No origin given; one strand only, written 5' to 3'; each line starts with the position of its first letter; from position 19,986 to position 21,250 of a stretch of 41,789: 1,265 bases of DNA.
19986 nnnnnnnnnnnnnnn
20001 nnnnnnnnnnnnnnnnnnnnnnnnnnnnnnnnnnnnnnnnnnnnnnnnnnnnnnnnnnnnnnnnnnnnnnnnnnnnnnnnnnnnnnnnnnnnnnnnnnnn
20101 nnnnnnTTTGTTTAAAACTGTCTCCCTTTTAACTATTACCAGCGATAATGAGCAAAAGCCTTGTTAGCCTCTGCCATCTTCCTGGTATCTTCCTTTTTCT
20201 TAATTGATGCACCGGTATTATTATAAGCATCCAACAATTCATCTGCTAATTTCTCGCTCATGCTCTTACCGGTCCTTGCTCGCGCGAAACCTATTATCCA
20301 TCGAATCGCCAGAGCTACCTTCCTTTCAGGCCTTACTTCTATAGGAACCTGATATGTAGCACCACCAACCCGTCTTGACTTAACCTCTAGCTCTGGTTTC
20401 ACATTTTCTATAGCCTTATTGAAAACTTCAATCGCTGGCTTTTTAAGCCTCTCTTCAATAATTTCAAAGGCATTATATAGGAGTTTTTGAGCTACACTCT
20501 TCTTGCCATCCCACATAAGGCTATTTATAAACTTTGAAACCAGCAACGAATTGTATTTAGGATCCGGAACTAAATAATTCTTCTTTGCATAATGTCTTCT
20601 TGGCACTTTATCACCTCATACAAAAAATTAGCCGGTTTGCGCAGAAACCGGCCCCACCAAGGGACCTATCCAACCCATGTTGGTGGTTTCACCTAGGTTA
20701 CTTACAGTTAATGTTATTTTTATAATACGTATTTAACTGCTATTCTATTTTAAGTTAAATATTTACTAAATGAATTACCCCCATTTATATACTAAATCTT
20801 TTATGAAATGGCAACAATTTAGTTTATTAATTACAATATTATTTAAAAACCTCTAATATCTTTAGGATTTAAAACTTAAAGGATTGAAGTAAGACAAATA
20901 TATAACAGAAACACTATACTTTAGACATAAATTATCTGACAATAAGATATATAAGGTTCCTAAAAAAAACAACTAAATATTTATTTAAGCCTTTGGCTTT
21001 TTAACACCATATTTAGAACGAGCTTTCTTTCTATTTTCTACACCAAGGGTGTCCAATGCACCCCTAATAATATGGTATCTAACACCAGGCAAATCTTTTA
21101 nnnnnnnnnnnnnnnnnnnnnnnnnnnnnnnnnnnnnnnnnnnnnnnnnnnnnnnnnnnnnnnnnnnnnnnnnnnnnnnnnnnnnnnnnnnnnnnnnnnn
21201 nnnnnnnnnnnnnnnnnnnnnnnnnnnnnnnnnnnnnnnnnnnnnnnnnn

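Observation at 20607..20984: A 378-nt rpsL-rpsG spacer ending in a GC-rich two-hairpin element and a terminator that abuts the rpsG RBS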

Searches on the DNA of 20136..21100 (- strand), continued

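Call 68: search_rna_families(sources=[L161, L164, L167, L169, L170, L171, L173, L176, L180, L183], threshold=evalue, max_evalue=0.1)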
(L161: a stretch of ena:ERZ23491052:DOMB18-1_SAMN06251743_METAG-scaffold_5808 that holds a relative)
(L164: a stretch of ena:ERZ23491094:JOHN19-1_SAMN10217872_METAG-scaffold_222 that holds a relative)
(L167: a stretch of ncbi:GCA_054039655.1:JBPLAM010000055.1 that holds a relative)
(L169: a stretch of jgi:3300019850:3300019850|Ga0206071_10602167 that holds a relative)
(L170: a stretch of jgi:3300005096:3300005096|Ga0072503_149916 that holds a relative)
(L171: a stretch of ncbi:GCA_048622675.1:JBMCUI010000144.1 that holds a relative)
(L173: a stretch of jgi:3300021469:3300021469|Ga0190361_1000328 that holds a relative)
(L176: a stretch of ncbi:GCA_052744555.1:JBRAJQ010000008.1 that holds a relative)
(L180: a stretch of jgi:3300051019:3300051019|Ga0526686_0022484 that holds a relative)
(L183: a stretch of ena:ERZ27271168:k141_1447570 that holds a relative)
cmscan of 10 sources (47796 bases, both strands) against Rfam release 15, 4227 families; matches with E-value up to 0.1: 0.
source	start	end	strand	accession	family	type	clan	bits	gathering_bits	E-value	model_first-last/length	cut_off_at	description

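Call 78: search_rna_families(sources=[L042, L067, L031, L014, L070, L001, L002], threshold=evalue, max_evalue=0.1)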
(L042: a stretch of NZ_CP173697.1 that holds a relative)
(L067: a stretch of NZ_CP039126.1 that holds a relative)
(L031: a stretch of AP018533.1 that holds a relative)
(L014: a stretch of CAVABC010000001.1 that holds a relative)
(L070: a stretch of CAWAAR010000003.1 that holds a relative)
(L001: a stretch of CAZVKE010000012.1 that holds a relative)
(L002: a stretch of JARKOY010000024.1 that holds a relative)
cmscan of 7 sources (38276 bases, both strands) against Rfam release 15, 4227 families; matches with E-value up to 0.1: 0.
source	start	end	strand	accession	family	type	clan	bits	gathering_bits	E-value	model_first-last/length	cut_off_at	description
